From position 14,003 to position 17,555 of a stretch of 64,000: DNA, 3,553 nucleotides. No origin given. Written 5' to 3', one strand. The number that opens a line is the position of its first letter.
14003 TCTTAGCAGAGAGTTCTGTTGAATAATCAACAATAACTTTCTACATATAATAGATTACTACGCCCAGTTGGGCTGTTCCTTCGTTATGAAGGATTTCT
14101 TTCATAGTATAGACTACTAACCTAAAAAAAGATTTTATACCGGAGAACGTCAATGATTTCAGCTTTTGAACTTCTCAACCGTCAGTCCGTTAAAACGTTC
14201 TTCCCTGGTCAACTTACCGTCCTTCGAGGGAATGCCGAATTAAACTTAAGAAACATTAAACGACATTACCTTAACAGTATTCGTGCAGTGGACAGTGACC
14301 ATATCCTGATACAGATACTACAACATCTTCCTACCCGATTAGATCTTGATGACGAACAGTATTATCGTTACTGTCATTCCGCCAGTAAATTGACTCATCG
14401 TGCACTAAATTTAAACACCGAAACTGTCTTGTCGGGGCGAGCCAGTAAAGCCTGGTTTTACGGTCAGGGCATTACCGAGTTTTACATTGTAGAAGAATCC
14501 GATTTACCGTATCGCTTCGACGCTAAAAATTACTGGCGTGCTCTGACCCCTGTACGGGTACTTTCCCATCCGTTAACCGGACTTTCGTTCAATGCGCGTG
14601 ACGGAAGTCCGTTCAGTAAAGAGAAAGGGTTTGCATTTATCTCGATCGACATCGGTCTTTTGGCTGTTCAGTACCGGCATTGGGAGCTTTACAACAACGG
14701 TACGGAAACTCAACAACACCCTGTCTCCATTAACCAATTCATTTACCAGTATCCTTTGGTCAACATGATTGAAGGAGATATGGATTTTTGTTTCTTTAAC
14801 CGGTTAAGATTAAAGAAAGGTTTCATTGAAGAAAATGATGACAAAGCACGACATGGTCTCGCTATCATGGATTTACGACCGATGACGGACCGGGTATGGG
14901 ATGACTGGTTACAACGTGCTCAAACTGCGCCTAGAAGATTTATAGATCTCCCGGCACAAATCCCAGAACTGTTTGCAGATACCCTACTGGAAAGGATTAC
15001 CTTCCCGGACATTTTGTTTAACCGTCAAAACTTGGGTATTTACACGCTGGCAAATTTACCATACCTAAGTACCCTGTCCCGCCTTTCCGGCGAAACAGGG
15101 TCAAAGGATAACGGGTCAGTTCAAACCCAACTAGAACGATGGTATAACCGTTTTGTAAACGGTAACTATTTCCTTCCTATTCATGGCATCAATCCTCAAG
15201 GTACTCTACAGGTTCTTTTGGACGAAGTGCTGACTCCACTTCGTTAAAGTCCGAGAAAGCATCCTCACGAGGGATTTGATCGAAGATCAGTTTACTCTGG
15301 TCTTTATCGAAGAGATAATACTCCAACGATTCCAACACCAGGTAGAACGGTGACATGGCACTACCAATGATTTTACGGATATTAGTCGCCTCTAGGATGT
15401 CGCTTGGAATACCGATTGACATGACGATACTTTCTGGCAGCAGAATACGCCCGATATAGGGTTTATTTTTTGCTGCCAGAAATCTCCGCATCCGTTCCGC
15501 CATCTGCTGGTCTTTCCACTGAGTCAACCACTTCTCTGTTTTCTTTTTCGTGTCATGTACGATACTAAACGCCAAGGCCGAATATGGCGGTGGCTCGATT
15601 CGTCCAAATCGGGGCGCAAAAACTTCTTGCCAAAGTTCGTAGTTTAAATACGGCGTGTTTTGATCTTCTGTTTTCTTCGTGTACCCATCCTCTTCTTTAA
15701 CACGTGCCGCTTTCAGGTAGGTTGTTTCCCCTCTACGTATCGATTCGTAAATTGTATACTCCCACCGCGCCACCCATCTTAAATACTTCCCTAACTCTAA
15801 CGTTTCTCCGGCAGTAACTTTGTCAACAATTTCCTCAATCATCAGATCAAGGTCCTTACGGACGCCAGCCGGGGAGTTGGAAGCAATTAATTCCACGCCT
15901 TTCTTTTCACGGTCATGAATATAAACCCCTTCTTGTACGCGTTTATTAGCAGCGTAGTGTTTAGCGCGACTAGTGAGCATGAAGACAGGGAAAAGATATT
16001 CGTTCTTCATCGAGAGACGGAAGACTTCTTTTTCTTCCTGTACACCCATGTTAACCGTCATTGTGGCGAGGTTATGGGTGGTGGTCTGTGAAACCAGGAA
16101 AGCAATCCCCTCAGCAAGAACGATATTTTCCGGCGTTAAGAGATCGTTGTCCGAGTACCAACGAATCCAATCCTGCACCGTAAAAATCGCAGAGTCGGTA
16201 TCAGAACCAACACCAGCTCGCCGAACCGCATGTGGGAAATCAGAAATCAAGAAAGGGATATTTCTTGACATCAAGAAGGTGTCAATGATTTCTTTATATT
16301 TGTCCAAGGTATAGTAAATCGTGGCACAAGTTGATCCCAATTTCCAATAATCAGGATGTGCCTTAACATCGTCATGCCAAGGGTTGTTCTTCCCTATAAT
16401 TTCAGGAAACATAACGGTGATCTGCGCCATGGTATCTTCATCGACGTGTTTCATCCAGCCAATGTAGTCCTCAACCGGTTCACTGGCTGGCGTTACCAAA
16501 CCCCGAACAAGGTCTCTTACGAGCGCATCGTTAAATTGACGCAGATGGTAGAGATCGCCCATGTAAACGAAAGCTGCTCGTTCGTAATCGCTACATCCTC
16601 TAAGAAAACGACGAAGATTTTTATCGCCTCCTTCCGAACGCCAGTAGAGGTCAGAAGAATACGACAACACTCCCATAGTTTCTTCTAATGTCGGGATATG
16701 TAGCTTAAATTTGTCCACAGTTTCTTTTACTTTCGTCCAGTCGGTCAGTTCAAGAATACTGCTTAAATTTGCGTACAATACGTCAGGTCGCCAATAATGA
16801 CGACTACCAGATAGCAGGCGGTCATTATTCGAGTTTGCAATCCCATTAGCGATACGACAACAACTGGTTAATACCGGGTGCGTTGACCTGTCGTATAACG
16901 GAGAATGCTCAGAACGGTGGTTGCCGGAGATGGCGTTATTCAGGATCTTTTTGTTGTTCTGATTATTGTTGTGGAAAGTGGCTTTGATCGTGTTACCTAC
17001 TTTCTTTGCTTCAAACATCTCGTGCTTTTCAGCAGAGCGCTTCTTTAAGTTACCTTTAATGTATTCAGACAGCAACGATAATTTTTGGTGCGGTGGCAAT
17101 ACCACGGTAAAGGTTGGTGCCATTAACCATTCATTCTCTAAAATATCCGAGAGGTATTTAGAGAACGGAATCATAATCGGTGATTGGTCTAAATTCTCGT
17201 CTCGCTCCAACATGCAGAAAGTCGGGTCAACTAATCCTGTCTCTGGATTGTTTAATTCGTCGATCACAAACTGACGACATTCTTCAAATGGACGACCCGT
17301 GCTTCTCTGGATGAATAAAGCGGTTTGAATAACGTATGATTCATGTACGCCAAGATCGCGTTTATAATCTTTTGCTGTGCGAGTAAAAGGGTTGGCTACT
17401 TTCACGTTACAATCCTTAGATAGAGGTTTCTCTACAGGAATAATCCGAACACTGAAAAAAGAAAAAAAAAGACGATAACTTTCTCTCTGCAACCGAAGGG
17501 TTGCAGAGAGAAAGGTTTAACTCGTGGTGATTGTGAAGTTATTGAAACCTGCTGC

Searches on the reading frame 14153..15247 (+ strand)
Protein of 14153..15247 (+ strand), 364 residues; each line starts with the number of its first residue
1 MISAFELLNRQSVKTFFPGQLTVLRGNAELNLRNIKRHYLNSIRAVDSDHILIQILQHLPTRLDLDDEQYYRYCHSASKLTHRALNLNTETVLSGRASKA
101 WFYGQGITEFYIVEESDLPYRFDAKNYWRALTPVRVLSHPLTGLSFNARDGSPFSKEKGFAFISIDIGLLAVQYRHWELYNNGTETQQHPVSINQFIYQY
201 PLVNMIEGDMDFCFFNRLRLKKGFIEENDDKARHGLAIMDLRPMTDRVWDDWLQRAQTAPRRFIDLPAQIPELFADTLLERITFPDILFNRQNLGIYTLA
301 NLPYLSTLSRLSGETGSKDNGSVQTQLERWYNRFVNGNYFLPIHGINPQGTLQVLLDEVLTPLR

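Call 33: search_protein_families(library=pfam, proteins=[window:14153-15247:+], max_evalue=0.01)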
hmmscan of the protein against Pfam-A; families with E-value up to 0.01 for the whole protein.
window:14153-15247:+ (364 aa): 0 families

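Call 35: search_protein_families(library=phrogs, proteins=[window:14153-15247:+], max_evalue=0.001)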
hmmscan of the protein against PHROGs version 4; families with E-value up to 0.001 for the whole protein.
window:14153-15247:+ (364 aa): 2 families
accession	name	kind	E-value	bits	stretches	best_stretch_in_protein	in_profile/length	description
phrog_3938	-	unknown function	7.5e-62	210.4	1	20-324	20-319/359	-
phrog_14481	-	head and packaging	2.2e-14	54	1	19-205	17-202/369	virion structural protein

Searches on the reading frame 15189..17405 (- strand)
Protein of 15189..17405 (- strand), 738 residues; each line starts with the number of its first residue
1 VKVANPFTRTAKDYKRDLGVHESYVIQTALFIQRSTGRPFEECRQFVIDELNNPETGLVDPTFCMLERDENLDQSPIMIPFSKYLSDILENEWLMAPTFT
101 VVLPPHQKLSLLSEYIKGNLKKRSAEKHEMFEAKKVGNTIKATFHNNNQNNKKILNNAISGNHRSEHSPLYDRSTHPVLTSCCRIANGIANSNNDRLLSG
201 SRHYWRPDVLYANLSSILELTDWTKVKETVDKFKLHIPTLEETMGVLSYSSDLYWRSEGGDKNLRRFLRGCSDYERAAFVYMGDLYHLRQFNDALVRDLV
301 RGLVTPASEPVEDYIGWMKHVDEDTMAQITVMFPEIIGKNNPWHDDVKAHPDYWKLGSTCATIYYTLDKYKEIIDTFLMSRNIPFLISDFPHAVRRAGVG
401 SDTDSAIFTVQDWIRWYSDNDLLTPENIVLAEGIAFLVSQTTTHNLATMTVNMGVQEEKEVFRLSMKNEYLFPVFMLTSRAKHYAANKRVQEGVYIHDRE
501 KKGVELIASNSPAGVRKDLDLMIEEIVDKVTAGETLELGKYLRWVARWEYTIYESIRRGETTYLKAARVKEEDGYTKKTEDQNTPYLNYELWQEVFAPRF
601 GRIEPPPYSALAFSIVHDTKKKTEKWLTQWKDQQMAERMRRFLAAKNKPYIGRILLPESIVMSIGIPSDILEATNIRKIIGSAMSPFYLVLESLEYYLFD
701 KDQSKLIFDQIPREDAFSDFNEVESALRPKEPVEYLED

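Call 35: search_protein_families(library=phrogs, proteins=[window:15189-17405:-], max_evalue=0.001)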
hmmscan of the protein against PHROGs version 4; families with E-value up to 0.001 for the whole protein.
window:15189-17405:- (738 aa): 2 families
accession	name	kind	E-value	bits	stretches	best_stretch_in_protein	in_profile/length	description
phrog_2927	-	DNA, RNA and nucleotide metabolism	8.9e-242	805.5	1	1-710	1-709/710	DNA polymerase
phrog_262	-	DNA, RNA and nucleotide metabolism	4.8e-08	32.5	1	107-189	460-553/856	DNA polymerase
